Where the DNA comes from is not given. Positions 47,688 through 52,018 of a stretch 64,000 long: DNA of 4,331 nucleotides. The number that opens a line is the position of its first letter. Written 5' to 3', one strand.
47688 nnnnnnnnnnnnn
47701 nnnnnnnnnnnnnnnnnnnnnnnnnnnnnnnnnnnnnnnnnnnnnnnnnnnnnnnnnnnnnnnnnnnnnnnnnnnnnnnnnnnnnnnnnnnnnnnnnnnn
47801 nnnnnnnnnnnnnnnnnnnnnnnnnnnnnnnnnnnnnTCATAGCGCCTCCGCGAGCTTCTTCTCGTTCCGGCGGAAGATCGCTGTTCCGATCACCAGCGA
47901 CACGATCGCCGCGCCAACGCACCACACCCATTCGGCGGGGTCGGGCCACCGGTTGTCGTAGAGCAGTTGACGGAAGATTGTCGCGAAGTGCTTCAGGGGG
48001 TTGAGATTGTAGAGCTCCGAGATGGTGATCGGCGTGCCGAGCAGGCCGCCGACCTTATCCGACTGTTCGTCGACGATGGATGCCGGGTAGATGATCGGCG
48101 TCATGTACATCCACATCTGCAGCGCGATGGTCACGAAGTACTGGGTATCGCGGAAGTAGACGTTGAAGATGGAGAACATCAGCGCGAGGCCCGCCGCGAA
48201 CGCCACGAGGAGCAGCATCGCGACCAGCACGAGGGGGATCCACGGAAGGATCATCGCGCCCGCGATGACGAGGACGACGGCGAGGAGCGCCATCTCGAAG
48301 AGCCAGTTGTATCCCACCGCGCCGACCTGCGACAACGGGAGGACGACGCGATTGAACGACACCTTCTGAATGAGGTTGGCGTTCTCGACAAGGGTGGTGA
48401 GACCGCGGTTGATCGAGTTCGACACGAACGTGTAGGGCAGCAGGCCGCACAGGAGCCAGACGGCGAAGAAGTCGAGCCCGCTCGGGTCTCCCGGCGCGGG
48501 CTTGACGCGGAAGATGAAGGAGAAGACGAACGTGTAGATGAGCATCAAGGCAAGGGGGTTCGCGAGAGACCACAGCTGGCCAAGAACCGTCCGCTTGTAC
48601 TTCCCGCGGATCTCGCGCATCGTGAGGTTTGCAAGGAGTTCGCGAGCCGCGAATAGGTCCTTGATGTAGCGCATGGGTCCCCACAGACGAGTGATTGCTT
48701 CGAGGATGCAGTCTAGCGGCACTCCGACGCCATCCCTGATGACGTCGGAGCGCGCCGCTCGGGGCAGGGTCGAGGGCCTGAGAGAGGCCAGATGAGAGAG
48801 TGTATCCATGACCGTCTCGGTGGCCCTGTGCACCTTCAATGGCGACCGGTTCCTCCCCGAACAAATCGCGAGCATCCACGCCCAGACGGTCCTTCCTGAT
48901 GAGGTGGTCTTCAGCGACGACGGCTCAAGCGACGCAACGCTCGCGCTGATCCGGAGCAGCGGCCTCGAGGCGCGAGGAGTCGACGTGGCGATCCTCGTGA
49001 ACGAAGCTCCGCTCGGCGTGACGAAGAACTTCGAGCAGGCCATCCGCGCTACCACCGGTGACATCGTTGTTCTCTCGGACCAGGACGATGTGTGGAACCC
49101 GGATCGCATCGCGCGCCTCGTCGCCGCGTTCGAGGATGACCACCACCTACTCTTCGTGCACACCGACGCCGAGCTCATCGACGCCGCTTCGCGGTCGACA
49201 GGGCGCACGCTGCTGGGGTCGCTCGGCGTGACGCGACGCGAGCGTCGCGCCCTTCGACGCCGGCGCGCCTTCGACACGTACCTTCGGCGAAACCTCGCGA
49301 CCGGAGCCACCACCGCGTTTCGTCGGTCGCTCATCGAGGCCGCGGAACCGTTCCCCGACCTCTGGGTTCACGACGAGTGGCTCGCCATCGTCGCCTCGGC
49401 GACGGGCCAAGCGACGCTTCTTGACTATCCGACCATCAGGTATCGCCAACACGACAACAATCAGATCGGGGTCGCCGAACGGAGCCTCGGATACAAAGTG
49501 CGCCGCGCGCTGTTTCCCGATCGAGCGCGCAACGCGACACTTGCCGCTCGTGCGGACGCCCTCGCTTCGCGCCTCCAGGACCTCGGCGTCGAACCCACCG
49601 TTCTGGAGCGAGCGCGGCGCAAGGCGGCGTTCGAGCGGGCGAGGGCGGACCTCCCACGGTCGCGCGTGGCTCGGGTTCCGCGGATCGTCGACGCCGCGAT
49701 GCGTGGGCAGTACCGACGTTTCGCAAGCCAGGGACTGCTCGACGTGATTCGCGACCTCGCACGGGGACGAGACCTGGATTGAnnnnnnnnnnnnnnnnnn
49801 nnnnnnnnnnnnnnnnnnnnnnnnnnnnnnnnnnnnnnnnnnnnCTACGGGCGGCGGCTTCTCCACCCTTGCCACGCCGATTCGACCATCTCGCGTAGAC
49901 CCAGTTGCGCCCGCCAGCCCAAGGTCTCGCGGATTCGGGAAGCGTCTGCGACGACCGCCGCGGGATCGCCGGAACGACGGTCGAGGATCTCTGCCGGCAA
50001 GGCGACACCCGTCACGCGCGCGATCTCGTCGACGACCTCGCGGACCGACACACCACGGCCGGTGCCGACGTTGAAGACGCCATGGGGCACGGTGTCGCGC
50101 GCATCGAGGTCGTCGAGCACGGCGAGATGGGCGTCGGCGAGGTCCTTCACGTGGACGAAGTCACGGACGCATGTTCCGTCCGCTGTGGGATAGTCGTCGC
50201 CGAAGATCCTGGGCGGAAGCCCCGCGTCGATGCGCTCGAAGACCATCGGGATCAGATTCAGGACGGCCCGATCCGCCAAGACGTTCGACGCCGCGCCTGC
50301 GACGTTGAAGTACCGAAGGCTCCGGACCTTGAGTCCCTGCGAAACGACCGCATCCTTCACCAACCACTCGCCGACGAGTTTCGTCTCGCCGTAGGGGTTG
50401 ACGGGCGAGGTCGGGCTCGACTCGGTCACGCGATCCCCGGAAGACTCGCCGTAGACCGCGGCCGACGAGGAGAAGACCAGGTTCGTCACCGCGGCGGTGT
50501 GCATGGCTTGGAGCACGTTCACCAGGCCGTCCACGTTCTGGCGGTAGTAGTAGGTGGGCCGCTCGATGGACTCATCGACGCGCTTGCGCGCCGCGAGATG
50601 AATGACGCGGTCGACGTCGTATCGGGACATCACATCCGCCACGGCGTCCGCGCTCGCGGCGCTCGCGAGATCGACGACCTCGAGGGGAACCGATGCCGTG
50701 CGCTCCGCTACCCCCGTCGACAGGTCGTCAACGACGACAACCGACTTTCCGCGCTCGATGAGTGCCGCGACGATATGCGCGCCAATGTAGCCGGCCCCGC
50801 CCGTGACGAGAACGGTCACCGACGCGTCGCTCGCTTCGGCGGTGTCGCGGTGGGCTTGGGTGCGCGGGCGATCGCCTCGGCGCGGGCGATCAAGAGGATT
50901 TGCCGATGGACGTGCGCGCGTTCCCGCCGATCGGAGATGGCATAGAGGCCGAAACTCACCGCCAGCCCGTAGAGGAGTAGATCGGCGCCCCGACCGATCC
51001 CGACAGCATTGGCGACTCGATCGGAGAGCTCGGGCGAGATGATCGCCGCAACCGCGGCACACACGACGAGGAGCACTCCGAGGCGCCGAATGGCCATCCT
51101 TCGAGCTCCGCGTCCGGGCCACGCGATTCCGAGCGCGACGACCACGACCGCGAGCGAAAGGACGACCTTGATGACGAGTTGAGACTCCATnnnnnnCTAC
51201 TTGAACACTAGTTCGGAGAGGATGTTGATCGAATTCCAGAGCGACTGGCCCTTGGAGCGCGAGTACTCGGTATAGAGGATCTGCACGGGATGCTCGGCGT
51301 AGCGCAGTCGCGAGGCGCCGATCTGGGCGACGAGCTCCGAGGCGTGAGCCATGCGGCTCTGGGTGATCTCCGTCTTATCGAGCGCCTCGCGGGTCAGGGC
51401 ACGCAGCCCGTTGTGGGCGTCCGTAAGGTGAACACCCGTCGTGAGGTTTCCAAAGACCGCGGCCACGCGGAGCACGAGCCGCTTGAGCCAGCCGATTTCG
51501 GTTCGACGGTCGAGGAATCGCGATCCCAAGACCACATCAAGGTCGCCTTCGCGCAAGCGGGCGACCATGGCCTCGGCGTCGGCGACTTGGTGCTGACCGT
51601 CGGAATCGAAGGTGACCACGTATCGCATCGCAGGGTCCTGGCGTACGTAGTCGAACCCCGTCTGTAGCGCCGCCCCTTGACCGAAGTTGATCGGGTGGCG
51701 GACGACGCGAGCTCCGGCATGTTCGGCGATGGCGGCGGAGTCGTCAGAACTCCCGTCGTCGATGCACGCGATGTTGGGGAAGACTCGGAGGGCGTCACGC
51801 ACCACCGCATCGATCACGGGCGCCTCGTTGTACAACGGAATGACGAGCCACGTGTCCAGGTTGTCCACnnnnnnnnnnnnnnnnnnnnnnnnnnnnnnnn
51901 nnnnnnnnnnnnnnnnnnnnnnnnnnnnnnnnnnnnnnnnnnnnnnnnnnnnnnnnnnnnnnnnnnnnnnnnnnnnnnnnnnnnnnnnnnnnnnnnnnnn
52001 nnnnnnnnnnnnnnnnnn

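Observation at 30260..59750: Composite locus of about 29 kb for an envelope glycopolymer, combining three translocation logics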

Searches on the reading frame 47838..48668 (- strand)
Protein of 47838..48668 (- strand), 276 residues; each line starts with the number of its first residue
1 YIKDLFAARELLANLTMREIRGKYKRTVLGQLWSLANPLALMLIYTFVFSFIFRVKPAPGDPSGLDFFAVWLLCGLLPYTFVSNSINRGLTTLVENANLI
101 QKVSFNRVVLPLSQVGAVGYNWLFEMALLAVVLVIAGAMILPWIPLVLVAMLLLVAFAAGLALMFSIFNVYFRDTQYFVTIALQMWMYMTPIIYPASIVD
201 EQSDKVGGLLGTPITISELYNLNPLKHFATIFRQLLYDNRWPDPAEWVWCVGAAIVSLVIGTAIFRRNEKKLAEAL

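Call 97: search_solved_structures(query=window:47838-48668:-, max_evalue=0.01)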
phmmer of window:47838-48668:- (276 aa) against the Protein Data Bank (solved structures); distinct sequences matched with E-value up to 0.01: 6.
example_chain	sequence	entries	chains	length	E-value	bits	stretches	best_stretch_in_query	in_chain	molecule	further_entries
6m96_B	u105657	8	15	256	1.5e-18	70.6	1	11-199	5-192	Transport permease protein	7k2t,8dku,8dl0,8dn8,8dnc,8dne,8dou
6oih_D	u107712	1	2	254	1.8e-18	70.3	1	11-199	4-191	Transport permease protein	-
9cfp_A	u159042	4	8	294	1.1e-10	44.8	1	25-248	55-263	Transport permease protein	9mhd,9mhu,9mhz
9cfl_A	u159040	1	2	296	1.2e-10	44.7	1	25-248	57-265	Transport permease protein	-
6jbh_C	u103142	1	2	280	2.2e-09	40.6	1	11-197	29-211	TarG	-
9qfx_A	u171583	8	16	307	4.9e-06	29.6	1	5-268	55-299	Probable O-antigen/lipopolysaccharide transport integral membrane protein ABC transporter | ABC transporter permease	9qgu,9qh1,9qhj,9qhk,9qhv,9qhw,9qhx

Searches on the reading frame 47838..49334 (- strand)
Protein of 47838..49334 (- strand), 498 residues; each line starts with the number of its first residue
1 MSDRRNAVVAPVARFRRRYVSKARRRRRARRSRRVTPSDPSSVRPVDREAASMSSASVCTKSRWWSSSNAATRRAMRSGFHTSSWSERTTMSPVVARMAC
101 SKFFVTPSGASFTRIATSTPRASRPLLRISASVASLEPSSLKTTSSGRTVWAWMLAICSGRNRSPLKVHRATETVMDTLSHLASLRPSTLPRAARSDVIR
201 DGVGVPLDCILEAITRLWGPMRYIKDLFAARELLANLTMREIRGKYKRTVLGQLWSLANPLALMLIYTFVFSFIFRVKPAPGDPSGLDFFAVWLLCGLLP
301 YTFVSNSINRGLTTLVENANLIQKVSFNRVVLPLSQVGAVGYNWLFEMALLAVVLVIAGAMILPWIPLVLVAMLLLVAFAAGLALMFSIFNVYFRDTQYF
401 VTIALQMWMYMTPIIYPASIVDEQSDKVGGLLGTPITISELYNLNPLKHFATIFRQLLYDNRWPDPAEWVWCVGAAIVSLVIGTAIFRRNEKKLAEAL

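Call 7: search_protein_families(library=pfam, proteins=[window:47838-49334:-], max_evalue=0.01)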
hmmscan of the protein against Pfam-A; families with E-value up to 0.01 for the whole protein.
window:47838-49334:- (498 aa): 1 family
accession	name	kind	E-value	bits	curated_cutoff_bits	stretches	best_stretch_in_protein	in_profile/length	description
PF01061.29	ABC2_membrane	-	3.4e-12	46.8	26.9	1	236-421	5-186/211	ABC-2 type transporter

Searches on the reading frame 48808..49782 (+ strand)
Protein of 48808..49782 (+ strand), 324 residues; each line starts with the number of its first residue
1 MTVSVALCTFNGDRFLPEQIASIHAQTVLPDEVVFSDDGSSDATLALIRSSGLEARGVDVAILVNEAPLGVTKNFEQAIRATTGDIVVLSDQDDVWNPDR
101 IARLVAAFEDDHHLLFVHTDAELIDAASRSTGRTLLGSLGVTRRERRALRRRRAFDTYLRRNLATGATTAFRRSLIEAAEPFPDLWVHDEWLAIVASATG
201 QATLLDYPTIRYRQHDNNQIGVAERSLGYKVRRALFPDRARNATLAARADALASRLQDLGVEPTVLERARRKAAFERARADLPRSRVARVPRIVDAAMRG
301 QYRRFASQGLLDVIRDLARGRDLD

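Call 8: search_protein_families(library=pfam, proteins=[window:48808-49782:+], max_evalue=0.01)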
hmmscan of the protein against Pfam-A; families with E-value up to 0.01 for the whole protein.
window:48808-49782:+ (324 aa): 3 families
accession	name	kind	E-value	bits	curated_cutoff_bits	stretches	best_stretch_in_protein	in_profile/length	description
PF00535.33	Glycos_transf_2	-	2.1e-23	83.5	23.3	1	4-177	1-165/168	Glycosyl transferase family 2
PF13641.12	Glyco_tranf_2_3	-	3.2e-16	60.5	27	1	3-180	3-175/230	Glycosyltransferase like family 2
PF13506.12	Glyco_transf_21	-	0.00035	20.5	21.7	1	61-179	5-117/174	Glycosyl transferase family 21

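Call 36: search_protein_families(library=ncbifam, proteins=[window:48808-49782:+], max_evalue=0.00001)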
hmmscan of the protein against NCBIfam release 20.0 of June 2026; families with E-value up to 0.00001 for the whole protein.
window:48808-49782:+ (324 aa): 9 families
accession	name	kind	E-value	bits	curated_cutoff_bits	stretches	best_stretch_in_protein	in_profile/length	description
NF047683.1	TeichurnBiosyTuaG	equivalog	1.8e-11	44.2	400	1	2-130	7-132/252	teichuronic acid biosynthesis protein TuaG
NF041394.1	GtaseAglG_Halo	equivalog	5.3e-11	42.3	440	1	1-112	1-111/304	glucosyl-dolichyl phosphate glucuronosyltransferase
NF053739.1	GlytfEpsEBac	equivalog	6.1e-09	35.2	450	1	3-133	3-132/265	glycosyltransferase EpsE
NF007482.0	PRK10073.1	equivalog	1.1e-08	34.4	423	1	2-111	7-113/334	glycosyltransferase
NF007986.1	PRK10714.1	equivalog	4.8e-07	29.1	529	1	3-115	8-122/316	undecaprenyl-phosphate 4-deoxy-4-formamido-L-arabinose transferase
NF010496.0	PRK13915.1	equivalog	1e-06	28.1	262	1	2-116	32-150/307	glucosyl-3-phosphoglycerate synthase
TIGR03937.1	PgaC_IcaA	equivalog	1.5e-06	27.4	422.3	1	2-119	46-161/407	poly-beta-1,6-N-acetyl-D-glucosamine synthase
NF050050.1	ProtGlycPglI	equivalog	5.5e-06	26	500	1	3-112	4-112/306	GalNAc(5)-diNAcBac-PP-undecaprenol beta-1,3-glucosyltransferase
NF038302.1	EPS_HpsE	equivalog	8.9e-06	24.9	300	0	2-109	2-111/307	hormogonium polysaccharide biosynthesis glycosyltransferase HpsE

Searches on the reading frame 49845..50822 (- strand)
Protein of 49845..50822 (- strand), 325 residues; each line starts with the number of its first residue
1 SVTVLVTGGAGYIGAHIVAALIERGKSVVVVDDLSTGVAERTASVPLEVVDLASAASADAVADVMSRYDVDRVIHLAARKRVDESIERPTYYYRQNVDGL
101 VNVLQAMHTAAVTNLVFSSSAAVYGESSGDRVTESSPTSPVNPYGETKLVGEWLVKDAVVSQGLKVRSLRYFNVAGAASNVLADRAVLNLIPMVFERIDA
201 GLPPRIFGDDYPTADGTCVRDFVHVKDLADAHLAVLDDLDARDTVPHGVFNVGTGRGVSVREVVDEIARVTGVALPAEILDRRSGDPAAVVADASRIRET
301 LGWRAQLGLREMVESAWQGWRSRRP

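Call 36: search_protein_families(library=ncbifam, proteins=[window:49845-50822:-], max_evalue=0.00001)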
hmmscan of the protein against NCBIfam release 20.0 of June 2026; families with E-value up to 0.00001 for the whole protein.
window:49845-50822:- (325 aa): 24 families
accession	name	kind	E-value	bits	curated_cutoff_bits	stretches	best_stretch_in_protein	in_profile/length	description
TIGR01179.1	galE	equivalog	6.7e-101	337.4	262.3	1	4-323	2-327/332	UDP-glucose 4-epimerase GalE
NF007956.0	PRK10675.1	subfamily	1.7e-66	224.7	394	1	3-325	2-333/338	UDP-glucose 4-epimerase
TIGR01181.1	dTDP_gluc_dehyt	equivalog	6e-38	130.7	365.1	1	4-316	2-307/321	dTDP-glucose 4,6-dehydratase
TIGR02197.1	heptose_epim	equivalog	5.2e-36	124.4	274.6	1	4-270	1-259/316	ADP-glyceromanno-heptose 6-epimerase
TIGR04180.1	EDH_00030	hypoth_equivalog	9.8e-29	100.3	475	1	4-306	1-295/297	NAD-dependent 4,6-dehydratase LegB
NF008360.0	PRK11150.1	equivalog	1.7e-22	80.1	452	1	4-267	2-250/310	ADP-glyceromanno-heptose 6-epimerase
NF007582.0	PRK10217.1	equivalog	2.6e-19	69.5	698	1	3-307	3-318/355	dTDP-glucose 4,6-dehydratase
TIGR03466.1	HpnA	hypoth_equivalog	3.1e-19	69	367.65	1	3-164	2-160/327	hopanoid-associated sugar epimerase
NF011728.1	PRK15181.1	equivalog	3.5e-19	69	760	1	5-267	19-278/348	Vi polysaccharide biosynthesis UDP-N-acetylglucosaminuronic acid C-4 epimerase TviC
NF047922.1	GDPFucSynFcl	equivalog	3.4e-18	66.2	500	1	4-320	5-301/308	GDP-L-fucose synthase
NF042422.1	oxyalk_red_OleD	equivalog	6.5e-16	58.6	580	1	3-273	2-252/329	2-alkyl-3-oxoalkanoate reductase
NF043036.1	ErythonDh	equivalog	7.1e-16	58.3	325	1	3-158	2-163/321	D-erythronate dehydrogenase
NF007490.0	PRK10084.1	subfamily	3.7e-15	55.8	649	1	3-307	2-321/361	dTDP-glucose 4,6-dehydratase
TIGR01746.1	Thioester-redct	subfamily_domain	1.2e-14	54.3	213.35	1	69-276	88-285/371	thioester reductase domain-containing protein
NF042423.1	oxyalk_red_Shew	equivalog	6.8e-14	51.7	580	1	3-185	10-185/331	2-alkyl-3-oxoalkanoate reductase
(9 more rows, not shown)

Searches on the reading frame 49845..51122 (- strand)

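Call 7: search_protein_families(library=pfam, proteins=[window:49845-51122:-], max_evalue=0.01)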
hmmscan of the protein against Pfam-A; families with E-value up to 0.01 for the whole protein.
window:49845-51122:- (425 aa): 10 families
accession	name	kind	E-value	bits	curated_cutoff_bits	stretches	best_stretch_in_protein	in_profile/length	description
PF01370.27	Epimerase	-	8.9e-57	192.7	20.9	1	104-353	1-240/240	NAD dependent epimerase/dehydratase family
PF16363.11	GDP_Man_Dehyd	-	1.3e-49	169.9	27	1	105-414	1-330/332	GDP-mannose 4,6 dehydratase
PF01073.25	3Beta_HSD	-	3e-16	59.7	22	1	105-259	1-161/280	3-beta hydroxysteroid dehydrogenase/isomerase family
PF04321.23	RmlD_sub_bind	-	6.4e-16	58.7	27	1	103-259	2-140/287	RmlD substrate binding domain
PF02719.21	Polysacc_synt_2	-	3.8e-13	49.7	20.2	1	104-281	1-178/293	Polysaccharide biosynthesis protein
PF07993.18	NAD_binding_4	-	3.9e-12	46.3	20.1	1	169-280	88-213/258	Male sterility protein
PF13460.12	NAD_binding_10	-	3.6e-08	33.9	27.2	1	108-230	1-108/184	NAD(P)H-binding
PF08659.16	KR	-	0.00032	21.1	22.6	1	103-226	2-143/180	KR domain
PF00106.31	adh_short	-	0.0009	19.2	26.6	1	103-175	2-83/195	short chain dehydrogenase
PF05368.20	NmrA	-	0.0061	16.6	27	0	103-222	4-109/298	NmrA-like family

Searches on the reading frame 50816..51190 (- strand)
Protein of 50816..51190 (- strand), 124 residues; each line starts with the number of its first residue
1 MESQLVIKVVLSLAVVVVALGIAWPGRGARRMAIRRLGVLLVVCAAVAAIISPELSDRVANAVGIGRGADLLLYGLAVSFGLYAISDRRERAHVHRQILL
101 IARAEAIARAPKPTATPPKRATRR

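Call 12: search_protein_families(library=ncbifam, proteins=[window:50816-51190:-], max_evalue=0.1)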
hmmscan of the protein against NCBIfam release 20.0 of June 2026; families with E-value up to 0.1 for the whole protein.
window:50816-51190:- (124 aa): 1 family
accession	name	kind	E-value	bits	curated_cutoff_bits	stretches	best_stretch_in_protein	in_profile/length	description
NF009311.0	PRK12670.1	equivalog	0.0017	18.2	116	1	33-82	8-58/99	putative monovalent cation/H+ antiporter subunit G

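Call 13: search_protein_families(library=pfam, proteins=[window:50816-51190:-], max_evalue=10)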
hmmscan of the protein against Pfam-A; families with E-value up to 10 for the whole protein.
window:50816-51190:- (124 aa): 4 families
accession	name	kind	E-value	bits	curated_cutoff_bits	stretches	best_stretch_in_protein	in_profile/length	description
PF10066.14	DUF2304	-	2.4e-13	50.7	25.5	1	7-110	2-105/106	Uncharacterized conserved protein (DUF2304)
PF13687.11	DUF4153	-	0.13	11.8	27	1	4-49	223-268/373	Domain of unknown function (DUF4153)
PF11992.13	TgpA_N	-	0.39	10.1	30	1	10-92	23-102/333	TgpA N-terminal domain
PF13781.11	DoxX_3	-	0.72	10.8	25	0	63-108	27-76/102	DoxX-like family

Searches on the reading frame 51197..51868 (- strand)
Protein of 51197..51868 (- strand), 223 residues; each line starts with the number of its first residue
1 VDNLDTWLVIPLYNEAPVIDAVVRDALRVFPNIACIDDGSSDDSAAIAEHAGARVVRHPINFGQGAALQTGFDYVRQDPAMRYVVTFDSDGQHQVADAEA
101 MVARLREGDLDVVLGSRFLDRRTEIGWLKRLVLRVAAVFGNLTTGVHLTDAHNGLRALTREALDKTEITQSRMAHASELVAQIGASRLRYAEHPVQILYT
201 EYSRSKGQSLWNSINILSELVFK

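Call 7: search_protein_families(library=pfam, proteins=[window:51197-51868:-], max_evalue=0.01)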
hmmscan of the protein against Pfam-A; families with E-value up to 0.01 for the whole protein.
window:51197-51868:- (223 aa): 2 families
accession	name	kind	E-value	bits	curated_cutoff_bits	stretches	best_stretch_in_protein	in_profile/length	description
PF00535.33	Glycos_transf_2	-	5.6e-26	91.9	23.3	1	8-165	2-166/168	Glycosyl transferase family 2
PF13704.12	Glyco_tranf_2_4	-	0.0089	16.9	27.5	0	14-90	2-81/98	Glycosyl transferase family 2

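Call 12: search_protein_families(library=ncbifam, proteins=[window:51197-51868:-], max_evalue=0.1)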
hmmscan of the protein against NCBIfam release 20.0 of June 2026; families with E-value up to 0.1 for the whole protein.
window:51197-51868:- (223 aa): 13 families
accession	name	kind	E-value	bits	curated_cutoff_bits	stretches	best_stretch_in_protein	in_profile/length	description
NF058614.1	PPMAGASynPpgS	equivalog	3.2e-84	281.9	370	1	5-221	1-220/226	polyprenyl-phospho-N-acetylgalactosaminyl synthase PpgS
TIGR04182.1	glyco_TIGR04182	equivalog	3.6e-24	85.6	325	1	8-201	4-192/293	S-layer glycoprotein N-glycosyltransferase AglJ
NF041391.1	DPhHxTase_Halo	equivalog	1.1e-13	50.7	375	1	13-183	4-169/213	dolichyl-phosphate hexose transferase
NF007986.1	PRK10714.1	equivalog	3.9e-11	42.5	529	1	8-221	10-223/316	undecaprenyl-phosphate 4-deoxy-4-formamido-L-arabinose transferase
NF047588.1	GlcsyltransPgfSStrep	equivalog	6.3e-10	38.7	500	1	8-170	5-171/308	glycosyltransferase PgfS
TIGR03937.1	PgaC_IcaA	equivalog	2.7e-06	26.6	422.3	1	8-113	49-159/407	poly-beta-1,6-N-acetyl-D-glucosamine synthase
TIGR03965.1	mycofact_glyco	equivalog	7.5e-06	25.1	280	1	8-130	78-203/467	mycofactocin biosynthesis glycosyltransferase MftF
NF010496.0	PRK13915.1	equivalog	4.3e-05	22.8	262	1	8-58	35-91/307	glucosyl-3-phosphoglycerate synthase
TIGR04283.1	glyco_like_mftF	equivalog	0.00026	20.7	182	1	9-72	4-68/221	TIGR04283 family arsenosugar biosynthesis glycosyltransferase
TIGR03469.1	HpnB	hypoth_equivalog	0.00037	19.6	379.25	1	8-132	48-185/386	hopene-associated glycosyltransferase HpnB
NF041865.1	EpsU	equivalog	0.0033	16.5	700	1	31-111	67-153/394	exopolysaccharide biosynthesis GT2 family glycosyltransferase EpsU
NF007482.0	PRK10073.1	equivalog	0.056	12.4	423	1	8-112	10-117/334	glycosyltransferase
NF045692.1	OglycostaseCruG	equivalog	0.095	11.6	600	0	63-132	112-180/386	2'-O-glycosyltransferase CruG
